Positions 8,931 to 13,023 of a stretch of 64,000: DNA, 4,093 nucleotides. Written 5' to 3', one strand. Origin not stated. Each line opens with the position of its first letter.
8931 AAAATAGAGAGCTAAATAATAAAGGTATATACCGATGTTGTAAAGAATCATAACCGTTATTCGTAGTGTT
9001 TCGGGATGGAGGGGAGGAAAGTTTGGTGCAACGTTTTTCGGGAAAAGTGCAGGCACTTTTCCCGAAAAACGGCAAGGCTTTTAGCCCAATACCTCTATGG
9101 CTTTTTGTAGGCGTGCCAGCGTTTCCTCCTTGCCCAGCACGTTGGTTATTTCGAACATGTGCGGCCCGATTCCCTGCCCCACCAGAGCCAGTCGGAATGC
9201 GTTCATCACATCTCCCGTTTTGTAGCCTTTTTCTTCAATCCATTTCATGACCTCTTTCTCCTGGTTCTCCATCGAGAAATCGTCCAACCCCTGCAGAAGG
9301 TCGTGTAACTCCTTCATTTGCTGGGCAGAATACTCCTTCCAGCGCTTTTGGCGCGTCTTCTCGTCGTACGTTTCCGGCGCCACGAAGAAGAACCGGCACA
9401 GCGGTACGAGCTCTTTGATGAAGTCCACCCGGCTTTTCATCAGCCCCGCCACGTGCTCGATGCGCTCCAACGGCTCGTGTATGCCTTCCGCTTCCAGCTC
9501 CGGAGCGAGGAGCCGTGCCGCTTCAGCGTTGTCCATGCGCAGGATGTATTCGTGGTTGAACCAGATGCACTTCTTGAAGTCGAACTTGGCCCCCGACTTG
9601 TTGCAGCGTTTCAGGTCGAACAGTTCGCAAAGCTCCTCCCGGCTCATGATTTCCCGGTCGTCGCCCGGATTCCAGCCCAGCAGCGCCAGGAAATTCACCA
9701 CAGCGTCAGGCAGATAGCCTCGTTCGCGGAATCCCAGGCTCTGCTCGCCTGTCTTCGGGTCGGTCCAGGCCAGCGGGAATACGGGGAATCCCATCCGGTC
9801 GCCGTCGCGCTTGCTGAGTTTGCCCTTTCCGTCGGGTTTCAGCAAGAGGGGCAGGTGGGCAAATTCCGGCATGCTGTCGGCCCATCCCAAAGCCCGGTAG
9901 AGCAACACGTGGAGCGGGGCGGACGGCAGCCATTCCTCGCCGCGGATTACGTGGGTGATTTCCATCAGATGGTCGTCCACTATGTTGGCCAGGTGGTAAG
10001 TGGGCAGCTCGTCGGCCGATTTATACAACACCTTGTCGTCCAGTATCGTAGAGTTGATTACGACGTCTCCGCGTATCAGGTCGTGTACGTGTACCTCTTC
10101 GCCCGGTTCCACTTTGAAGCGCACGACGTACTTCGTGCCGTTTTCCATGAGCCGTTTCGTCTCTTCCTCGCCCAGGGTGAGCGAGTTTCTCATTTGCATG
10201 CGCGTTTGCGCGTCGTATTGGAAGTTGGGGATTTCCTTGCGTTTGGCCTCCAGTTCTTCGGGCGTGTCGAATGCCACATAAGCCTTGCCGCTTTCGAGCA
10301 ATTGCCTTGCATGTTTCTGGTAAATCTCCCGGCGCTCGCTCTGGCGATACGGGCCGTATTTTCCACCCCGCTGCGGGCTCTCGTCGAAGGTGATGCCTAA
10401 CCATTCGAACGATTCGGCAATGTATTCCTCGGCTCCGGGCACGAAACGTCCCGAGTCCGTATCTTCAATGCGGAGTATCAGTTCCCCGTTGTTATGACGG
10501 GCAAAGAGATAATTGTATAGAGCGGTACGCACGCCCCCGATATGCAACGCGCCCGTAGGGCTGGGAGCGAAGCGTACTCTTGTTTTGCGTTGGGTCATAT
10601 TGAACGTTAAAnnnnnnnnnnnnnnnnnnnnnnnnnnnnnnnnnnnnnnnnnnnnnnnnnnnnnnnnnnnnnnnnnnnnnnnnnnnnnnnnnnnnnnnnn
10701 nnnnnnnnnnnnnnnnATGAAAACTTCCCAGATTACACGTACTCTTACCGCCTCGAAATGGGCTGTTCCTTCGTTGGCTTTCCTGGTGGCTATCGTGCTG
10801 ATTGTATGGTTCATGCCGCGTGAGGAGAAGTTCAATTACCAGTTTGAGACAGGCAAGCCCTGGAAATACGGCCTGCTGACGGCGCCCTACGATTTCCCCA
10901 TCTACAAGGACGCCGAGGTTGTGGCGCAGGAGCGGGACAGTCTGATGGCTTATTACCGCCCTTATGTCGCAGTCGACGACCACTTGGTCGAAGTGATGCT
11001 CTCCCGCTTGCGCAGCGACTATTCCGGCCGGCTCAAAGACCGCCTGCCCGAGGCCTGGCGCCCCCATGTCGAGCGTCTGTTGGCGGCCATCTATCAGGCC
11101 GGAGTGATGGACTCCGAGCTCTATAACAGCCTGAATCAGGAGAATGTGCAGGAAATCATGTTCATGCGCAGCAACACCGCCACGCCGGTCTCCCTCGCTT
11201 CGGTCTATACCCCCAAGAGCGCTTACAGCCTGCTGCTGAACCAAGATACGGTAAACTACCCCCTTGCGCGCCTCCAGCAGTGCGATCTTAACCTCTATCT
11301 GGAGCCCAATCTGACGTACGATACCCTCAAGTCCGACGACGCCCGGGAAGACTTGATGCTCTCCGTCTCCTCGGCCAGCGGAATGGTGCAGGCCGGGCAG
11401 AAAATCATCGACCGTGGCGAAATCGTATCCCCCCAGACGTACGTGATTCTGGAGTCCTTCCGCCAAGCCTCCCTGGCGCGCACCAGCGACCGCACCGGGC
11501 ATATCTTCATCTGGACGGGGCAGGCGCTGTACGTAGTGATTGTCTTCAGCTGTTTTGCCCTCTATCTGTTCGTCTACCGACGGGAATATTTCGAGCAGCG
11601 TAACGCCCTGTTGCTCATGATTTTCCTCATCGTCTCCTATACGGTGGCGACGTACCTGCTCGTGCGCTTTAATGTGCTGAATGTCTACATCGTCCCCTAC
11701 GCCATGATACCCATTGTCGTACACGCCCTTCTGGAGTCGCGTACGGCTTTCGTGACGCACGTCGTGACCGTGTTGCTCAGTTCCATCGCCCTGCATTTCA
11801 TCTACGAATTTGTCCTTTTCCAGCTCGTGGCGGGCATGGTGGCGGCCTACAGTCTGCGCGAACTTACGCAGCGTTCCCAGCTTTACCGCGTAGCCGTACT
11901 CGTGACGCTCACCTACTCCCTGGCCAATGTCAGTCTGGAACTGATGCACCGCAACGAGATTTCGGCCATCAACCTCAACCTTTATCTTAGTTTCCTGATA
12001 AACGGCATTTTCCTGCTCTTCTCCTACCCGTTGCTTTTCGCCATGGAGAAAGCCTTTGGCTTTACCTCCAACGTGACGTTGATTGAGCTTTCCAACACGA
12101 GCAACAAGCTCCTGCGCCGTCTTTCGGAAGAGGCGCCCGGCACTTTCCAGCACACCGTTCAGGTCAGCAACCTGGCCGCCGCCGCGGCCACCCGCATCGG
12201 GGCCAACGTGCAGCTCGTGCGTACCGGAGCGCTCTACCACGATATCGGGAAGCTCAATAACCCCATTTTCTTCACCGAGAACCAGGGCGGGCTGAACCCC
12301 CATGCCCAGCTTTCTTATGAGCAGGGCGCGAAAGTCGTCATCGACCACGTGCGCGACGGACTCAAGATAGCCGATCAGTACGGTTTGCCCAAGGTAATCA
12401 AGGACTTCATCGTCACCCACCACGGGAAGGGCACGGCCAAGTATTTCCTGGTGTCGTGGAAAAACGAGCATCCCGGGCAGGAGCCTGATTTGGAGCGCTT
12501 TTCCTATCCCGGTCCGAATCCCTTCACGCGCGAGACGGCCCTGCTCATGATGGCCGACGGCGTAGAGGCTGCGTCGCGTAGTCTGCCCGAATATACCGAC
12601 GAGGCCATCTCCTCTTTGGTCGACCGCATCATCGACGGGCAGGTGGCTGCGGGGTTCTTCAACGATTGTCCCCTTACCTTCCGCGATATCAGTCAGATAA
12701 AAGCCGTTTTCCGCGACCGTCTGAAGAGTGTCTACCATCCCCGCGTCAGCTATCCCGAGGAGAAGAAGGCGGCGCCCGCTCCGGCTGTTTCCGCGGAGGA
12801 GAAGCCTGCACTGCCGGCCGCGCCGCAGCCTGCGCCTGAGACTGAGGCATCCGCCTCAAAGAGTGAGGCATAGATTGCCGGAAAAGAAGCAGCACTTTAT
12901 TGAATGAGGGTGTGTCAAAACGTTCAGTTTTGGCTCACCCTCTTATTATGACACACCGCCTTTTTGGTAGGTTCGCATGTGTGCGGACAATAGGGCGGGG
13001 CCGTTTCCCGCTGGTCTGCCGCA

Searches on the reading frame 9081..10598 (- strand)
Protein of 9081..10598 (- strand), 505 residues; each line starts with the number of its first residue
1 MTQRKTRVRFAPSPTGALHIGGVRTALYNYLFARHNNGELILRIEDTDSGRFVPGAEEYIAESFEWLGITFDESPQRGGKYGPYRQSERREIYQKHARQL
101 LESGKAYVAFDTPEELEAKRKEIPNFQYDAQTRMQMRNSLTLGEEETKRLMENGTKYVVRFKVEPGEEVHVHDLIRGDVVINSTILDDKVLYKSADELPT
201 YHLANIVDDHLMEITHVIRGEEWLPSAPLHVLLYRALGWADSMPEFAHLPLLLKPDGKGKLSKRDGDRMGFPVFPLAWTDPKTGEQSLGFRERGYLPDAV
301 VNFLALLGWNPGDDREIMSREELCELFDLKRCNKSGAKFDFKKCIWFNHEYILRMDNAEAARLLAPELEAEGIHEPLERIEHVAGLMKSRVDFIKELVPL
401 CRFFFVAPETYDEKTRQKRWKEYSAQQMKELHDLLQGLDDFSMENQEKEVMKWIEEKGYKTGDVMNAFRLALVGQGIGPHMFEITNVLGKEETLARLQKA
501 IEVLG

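Call 7: search_protein_families(library=pfam, proteins=[window:9081-10598:-], max_evalue=0.001)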
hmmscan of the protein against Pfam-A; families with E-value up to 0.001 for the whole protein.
window:9081-10598:- (505 aa): 2 families
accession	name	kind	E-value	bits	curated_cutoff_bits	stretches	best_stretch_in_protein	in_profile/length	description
PF00749.27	tRNA-synt_1c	-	1.2e-91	307.3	23.4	1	6-343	2-311/314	tRNA synthetases class I (E and Q), catalytic domain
PF19269.4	Anticodon_2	-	6.3e-33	114.6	23.6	1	377-501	13-141/141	Anticodon binding domain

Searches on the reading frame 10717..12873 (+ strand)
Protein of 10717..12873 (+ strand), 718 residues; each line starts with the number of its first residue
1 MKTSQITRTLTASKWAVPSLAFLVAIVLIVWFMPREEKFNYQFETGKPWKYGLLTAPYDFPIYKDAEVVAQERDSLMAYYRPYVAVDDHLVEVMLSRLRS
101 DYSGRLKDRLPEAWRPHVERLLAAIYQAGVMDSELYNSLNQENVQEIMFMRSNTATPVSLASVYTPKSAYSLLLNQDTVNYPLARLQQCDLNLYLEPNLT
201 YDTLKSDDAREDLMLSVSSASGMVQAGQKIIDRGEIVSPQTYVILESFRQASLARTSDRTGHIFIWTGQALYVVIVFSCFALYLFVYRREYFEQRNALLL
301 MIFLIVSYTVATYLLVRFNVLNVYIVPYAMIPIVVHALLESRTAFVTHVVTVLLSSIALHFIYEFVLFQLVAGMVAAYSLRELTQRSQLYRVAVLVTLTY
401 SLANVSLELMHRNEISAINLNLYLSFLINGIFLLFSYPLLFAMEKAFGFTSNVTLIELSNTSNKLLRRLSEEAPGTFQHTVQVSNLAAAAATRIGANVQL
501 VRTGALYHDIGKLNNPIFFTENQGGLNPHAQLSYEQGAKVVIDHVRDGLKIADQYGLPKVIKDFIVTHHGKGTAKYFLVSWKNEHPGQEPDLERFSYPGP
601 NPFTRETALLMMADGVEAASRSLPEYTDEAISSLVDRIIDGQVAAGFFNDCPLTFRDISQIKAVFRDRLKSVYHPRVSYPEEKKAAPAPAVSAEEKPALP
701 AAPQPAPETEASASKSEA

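Call 7: search_protein_families(library=pfam, proteins=[window:10717-12873:+], max_evalue=0.001)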
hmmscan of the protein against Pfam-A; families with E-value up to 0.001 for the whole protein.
window:10717-12873:+ (718 aa): 3 families
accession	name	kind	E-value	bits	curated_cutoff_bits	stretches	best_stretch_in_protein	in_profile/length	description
PF07698.17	7TM-7TMR_HD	-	1e-30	107.6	29.4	1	264-451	2-190/190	7TM receptor with intracellular HD hydrolase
PF01966.28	HD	-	2e-14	54.3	22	1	476-618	1-115/116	HD domain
PF07697.16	7TMR-HDED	-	3.9e-12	47.1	27.6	1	106-249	103-221/224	7TM-HD extracellular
